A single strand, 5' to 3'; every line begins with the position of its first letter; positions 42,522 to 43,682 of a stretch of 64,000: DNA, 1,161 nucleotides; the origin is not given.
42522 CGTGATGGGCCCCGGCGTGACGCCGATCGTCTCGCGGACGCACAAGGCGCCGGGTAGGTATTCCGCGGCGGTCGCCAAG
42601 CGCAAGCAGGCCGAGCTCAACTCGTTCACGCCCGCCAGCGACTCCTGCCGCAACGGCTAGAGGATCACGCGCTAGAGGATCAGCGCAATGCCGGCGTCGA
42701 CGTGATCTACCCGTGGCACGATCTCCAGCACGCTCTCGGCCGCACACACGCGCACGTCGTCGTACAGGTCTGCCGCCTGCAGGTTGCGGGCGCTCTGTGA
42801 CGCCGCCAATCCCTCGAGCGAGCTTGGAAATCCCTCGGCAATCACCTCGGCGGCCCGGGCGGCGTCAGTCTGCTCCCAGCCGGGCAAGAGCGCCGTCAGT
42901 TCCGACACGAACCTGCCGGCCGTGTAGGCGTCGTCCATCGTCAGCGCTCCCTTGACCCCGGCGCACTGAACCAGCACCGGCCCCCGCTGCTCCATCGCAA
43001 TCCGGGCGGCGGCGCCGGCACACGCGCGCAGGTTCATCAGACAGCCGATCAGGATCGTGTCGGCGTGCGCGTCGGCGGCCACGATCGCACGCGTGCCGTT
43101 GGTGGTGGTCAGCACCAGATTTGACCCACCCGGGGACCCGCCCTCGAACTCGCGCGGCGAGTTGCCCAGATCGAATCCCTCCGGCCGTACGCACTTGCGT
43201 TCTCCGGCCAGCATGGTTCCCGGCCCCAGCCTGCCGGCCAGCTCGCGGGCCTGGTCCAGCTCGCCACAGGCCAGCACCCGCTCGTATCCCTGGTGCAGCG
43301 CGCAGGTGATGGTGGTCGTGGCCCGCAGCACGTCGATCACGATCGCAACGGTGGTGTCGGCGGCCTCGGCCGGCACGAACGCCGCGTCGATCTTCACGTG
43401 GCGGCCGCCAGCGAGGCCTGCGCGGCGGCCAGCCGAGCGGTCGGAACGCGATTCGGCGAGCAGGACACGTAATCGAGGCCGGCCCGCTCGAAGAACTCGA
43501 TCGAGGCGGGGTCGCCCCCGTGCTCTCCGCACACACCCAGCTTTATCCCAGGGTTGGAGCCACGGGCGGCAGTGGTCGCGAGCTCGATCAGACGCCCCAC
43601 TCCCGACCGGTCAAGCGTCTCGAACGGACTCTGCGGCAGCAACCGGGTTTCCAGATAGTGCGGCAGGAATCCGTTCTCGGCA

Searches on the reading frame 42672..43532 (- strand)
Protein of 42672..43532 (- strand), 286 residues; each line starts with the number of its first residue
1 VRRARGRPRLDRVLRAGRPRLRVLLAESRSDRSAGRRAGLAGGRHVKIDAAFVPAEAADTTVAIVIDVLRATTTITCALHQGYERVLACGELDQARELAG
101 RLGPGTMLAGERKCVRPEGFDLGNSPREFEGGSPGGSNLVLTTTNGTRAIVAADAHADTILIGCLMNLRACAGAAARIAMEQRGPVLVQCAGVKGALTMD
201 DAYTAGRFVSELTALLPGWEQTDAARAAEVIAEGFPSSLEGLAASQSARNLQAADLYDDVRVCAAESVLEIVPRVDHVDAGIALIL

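Call 50: search_protein_families(library=pfam, proteins=[window:42672-43532:-], max_evalue=0.0001)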
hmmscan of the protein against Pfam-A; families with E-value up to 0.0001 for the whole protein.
window:42672-43532:- (286 aa): 1 family
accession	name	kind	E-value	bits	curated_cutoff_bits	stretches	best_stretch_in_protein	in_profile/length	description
PF04029.19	2-ph_phosp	-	5.7e-59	199.4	26.4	1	59-275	13-223/226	2-phosphosulpholactate phosphatase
